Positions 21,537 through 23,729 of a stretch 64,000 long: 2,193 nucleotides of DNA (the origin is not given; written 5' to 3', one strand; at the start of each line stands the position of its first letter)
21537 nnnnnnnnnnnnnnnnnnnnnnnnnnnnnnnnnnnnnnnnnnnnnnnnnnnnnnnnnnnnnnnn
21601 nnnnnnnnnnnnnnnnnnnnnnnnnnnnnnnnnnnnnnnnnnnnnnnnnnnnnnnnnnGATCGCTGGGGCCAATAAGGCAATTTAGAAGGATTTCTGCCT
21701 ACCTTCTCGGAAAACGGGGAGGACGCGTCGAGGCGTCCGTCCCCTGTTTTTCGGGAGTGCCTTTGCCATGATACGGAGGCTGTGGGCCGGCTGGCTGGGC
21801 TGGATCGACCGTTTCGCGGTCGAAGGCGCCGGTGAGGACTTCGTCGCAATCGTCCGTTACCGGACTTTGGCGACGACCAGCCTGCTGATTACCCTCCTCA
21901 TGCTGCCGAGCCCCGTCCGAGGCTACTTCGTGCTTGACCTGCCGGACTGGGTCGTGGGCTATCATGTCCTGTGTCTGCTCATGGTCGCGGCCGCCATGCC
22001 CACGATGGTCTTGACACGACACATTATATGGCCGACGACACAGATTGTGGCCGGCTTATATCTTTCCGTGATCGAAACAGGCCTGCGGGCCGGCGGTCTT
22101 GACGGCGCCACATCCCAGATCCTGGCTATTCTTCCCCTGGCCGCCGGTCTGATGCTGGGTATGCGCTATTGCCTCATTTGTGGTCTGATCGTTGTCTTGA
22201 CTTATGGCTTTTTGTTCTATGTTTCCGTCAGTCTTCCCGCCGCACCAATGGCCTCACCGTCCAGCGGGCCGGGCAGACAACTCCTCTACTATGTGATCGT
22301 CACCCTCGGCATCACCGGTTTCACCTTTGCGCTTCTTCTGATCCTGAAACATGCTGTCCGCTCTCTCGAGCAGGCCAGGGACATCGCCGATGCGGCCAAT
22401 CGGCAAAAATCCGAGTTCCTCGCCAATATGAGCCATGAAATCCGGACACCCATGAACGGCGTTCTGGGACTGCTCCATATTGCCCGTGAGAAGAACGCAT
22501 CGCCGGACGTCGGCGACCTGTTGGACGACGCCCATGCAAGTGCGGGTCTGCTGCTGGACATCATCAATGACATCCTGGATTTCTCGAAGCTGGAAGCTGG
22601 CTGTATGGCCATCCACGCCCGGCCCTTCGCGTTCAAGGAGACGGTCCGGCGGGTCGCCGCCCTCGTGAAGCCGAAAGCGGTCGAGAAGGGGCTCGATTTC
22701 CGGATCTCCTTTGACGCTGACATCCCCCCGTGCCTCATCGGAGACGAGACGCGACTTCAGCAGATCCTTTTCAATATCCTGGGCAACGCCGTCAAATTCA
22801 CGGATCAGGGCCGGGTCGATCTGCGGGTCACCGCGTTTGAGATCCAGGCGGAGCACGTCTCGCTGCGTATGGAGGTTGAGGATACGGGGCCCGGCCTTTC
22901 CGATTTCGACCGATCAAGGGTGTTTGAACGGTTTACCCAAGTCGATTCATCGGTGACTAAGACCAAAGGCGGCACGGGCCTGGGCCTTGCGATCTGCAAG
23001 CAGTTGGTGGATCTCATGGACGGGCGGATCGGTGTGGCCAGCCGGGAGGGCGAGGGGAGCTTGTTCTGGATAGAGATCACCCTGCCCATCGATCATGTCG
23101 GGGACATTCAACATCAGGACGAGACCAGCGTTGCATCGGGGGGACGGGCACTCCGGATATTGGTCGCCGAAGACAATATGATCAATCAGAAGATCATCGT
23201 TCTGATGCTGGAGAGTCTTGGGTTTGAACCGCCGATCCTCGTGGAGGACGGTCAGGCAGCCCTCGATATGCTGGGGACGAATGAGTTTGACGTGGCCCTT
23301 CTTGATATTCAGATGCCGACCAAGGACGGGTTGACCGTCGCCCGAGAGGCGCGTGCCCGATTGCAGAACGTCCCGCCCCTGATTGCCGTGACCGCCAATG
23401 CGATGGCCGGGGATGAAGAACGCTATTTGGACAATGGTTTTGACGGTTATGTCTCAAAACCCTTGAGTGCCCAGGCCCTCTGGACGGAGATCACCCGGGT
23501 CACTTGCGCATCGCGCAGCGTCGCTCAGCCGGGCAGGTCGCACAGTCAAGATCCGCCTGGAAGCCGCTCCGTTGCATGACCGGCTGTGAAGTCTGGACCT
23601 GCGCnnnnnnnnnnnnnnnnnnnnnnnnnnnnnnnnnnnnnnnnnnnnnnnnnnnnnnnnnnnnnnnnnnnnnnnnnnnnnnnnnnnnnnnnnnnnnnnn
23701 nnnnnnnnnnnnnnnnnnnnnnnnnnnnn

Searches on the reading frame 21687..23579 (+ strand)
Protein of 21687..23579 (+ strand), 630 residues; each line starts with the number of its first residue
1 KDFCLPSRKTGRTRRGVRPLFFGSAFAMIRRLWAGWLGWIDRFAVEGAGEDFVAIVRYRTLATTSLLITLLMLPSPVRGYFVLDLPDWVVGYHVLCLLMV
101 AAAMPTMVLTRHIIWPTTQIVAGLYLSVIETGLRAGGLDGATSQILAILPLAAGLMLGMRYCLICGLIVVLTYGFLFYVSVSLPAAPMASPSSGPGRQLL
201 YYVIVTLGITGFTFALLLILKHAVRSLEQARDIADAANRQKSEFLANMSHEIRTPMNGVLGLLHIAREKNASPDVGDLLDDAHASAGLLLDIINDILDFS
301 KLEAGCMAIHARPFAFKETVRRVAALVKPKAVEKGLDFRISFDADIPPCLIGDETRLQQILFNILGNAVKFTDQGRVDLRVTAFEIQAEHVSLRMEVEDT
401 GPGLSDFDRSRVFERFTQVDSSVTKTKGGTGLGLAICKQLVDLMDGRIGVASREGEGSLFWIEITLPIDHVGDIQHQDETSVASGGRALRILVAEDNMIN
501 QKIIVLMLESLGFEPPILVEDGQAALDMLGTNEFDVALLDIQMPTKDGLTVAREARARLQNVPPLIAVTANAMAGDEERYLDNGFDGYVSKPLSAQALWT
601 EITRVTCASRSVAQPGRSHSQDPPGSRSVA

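Call 31: search_protein_families(library=pfam, proteins=[window:21687-23579:+])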
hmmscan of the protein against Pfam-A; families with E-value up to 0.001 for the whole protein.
window:21687-23579:+ (630 aa): 3 families
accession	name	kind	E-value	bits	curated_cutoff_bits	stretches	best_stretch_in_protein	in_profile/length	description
PF02518.31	HATPase_c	-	4.2e-28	98.4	26.4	1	352-466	1-109/111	Histidine kinase-, DNA gyrase B-, and HSP90-like ATPase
PF00072.30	Response_reg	-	9.9e-20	71.2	30.2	1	491-602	1-110/111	Response regulator receiver domain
PF00512.31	HisKA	-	6.1e-19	68.3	26.9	1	240-305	1-66/66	His Kinase A (phospho-acceptor) domain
